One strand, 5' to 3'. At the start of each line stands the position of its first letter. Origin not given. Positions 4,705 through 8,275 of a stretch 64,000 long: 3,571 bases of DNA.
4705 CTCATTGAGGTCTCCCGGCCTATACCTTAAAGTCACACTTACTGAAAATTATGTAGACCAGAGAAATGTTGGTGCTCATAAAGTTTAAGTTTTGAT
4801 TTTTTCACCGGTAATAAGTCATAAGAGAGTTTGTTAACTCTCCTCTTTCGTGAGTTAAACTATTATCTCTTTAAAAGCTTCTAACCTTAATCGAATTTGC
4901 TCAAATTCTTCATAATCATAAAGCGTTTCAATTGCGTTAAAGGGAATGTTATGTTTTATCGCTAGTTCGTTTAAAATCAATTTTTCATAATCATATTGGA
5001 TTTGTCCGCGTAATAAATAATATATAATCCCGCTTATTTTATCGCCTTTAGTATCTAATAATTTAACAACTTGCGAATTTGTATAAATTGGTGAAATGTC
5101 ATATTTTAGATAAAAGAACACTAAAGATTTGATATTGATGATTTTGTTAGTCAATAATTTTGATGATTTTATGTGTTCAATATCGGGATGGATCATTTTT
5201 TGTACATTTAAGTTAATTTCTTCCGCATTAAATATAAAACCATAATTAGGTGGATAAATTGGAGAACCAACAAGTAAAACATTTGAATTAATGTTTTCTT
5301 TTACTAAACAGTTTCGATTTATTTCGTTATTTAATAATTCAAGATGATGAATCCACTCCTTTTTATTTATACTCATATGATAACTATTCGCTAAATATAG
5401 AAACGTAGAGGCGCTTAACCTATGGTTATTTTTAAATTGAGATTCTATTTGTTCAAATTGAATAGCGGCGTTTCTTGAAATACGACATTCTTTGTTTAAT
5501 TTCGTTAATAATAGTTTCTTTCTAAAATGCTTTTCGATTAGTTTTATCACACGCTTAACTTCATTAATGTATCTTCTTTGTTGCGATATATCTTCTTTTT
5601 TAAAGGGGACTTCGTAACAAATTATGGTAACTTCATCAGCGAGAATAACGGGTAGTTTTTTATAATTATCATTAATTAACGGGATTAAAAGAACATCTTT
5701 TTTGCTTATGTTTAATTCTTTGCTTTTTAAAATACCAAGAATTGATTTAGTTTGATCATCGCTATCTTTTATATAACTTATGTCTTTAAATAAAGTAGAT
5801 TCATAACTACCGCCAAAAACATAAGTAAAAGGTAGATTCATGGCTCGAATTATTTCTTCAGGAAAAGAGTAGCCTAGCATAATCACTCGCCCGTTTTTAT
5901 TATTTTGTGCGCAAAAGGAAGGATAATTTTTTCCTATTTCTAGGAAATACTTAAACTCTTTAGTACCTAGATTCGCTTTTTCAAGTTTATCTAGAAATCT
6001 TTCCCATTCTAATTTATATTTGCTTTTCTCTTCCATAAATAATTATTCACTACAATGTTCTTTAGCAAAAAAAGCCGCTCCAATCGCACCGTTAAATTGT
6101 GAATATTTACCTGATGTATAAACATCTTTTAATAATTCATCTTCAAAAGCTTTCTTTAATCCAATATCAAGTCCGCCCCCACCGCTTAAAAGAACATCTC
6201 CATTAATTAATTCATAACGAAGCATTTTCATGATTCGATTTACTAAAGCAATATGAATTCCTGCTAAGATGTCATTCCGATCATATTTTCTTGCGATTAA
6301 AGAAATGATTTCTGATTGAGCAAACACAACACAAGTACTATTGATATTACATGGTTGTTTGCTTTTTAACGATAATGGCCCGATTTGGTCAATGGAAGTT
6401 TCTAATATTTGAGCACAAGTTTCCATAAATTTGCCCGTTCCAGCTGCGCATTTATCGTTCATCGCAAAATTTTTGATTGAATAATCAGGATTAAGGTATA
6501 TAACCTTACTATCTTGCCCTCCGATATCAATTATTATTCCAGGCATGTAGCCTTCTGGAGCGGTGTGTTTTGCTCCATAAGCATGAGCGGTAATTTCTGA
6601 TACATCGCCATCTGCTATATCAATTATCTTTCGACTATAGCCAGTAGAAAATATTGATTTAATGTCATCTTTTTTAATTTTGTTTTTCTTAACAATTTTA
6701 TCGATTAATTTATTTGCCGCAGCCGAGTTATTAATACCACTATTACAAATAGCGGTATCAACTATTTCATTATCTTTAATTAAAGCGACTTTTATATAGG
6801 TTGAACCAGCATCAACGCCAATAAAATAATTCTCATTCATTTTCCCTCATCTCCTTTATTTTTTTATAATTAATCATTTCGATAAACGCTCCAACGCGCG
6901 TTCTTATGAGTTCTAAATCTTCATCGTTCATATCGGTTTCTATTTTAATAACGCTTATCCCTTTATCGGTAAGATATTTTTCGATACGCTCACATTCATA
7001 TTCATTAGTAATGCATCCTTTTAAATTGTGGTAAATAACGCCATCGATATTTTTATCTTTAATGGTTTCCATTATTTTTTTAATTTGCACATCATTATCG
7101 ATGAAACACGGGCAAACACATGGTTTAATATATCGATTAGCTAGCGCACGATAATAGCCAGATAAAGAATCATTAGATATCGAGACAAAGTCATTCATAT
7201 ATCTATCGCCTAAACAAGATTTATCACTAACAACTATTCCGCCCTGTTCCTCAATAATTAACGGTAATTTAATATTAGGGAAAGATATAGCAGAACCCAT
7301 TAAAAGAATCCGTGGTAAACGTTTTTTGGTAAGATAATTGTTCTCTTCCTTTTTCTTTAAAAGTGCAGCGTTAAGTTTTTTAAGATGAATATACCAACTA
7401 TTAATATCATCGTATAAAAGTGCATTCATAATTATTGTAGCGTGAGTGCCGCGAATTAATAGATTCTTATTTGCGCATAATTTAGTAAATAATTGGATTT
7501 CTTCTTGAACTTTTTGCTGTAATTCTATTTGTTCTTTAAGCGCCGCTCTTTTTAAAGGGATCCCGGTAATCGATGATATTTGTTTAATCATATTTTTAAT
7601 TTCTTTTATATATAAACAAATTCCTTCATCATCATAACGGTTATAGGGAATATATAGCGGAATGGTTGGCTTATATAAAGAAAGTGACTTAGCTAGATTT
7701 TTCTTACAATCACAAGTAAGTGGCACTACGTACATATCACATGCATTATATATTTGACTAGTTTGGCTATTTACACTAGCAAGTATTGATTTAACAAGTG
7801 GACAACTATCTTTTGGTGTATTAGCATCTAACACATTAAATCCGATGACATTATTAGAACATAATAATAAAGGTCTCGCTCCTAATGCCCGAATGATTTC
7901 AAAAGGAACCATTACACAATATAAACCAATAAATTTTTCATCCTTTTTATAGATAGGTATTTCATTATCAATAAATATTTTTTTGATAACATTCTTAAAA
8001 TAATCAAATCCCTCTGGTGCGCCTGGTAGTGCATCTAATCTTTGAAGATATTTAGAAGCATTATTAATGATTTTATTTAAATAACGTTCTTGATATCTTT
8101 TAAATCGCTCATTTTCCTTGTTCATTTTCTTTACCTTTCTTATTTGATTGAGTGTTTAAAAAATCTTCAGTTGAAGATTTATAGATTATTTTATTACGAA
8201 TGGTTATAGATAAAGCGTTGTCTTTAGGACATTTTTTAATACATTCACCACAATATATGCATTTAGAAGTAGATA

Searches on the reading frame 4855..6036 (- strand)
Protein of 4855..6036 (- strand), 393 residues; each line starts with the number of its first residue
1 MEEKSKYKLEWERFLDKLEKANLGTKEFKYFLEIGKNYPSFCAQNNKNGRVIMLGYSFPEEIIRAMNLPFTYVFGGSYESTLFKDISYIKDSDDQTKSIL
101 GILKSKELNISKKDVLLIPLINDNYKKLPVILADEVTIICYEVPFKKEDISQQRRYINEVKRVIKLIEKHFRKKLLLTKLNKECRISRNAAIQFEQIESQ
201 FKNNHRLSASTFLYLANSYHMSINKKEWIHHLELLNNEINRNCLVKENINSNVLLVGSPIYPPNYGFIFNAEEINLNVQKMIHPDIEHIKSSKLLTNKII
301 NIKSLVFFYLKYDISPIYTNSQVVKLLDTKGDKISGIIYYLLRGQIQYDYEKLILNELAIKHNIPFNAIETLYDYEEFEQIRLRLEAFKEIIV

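Call 28: search_protein_families(library=pfam, proteins=[window:4855-6036:-], max_evalue=0.00001)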
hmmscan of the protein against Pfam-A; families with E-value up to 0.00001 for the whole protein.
window:4855-6036:- (393 aa): 1 family
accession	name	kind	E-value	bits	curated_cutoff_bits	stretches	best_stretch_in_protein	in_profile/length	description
PF06050.19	HGD-D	-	6.5e-28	98.7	28.4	1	57-392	3-342/342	2-hydroxyglutaryl-CoA dehydratase, D-component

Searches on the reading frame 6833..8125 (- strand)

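Call 28: search_protein_families(library=pfam, proteins=[window:6833-8125:-], max_evalue=0.00001)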
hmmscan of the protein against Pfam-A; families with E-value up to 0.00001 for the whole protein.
window:6833-8125:- (430 aa): 1 family
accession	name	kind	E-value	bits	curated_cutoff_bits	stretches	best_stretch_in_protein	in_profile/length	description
PF06050.19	HGD-D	-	2e-78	264.8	28.4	1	70-418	1-342/342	2-hydroxyglutaryl-CoA dehydratase, D-component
